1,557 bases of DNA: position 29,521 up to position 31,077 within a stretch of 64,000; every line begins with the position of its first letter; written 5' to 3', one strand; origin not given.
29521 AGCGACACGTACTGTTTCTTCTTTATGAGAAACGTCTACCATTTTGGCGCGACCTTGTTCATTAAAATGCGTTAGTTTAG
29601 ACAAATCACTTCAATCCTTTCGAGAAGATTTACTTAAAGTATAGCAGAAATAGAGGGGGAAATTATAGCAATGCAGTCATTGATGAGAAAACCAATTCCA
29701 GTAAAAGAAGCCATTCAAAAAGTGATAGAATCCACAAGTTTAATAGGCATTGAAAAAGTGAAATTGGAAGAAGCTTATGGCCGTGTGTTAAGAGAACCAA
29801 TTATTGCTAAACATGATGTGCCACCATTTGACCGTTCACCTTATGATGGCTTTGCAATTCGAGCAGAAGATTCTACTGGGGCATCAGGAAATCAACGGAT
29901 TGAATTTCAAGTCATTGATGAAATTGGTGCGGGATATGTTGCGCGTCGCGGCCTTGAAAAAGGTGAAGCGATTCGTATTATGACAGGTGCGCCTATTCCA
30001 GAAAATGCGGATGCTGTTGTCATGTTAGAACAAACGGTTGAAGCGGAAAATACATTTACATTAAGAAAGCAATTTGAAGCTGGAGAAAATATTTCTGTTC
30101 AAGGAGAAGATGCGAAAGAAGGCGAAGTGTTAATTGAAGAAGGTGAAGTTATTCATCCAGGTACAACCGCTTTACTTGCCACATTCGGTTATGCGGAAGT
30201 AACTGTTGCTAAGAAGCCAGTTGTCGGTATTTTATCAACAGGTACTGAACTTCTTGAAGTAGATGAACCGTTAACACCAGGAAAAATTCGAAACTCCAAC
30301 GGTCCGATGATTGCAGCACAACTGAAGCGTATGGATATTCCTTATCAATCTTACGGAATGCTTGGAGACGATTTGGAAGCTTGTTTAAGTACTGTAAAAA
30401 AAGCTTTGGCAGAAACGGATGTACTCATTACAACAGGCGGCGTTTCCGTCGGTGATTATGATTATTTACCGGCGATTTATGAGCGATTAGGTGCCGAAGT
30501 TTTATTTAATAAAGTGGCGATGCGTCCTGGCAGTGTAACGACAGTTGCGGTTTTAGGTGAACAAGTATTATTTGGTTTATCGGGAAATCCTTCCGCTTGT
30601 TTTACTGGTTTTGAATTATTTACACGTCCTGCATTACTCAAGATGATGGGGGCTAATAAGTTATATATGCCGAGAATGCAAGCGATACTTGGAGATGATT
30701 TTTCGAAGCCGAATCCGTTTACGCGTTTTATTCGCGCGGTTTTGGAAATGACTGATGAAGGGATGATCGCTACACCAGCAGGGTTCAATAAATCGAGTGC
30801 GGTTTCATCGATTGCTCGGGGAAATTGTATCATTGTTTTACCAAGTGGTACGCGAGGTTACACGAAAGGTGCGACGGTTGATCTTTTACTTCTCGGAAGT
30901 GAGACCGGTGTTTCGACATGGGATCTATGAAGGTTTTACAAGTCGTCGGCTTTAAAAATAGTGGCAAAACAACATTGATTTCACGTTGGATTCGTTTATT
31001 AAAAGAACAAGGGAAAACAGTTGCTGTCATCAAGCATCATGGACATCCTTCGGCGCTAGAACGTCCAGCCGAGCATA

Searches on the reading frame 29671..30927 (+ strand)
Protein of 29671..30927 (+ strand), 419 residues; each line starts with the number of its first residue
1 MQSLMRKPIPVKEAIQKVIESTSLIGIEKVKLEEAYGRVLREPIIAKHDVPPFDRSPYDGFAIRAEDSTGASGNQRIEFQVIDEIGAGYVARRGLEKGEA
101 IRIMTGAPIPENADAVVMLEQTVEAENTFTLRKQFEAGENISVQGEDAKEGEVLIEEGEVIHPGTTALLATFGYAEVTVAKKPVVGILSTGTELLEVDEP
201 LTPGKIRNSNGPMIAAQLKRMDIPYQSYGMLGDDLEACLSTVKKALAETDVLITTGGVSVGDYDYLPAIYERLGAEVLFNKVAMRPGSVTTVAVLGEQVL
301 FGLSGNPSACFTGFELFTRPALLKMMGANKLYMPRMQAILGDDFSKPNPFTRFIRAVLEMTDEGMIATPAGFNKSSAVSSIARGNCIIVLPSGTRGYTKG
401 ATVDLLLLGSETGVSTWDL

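Call 86: search_protein_families(library=ncbifam, proteins=[window:29671-30927:+], max_evalue=1e-20)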
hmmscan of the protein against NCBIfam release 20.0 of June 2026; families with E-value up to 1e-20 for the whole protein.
window:29671-30927:+ (419 aa): 7 families
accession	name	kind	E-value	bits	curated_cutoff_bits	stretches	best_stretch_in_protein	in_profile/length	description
NF011068.0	PRK14498.1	equivalog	1.6e-96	323.9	534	1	10-411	11-413/647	molybdopterin biosynthesis protein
NF007960.1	PRK10680.1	equivalog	1.9e-95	320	440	1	10-406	2-399/401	molybdopterin molybdotransferase MoeA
NF045515.2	Glp_gephyrin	equivalog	2.7e-91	306.3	475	1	11-408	3-403/403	molybdotransferase-like divisome protein Glp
NF050098.1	MoeA_actino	exception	8.1e-88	294.9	560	1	11-408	3-400/400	molybdopterin molybdotransferase MoeA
NF011060.0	PRK14491.1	equivalog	5.7e-81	272.7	532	1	6-404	197-590/598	bifunctional molybdopterin-guanine dinucleotide biosynthesis adaptor protein MobB/molybdopterin molybdotransferase MoeA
NF011067.0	PRK14497.1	equivalog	8.6e-56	189.6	536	1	11-385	13-382/546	putative molybdopterin biosynthesis protein MoeA/unknown domain fusion protein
TIGR00177.1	molyb_syn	domain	5e-32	110.9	85.35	1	183-320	2-148/148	molybdenum cofactor synthesis domain-containing protein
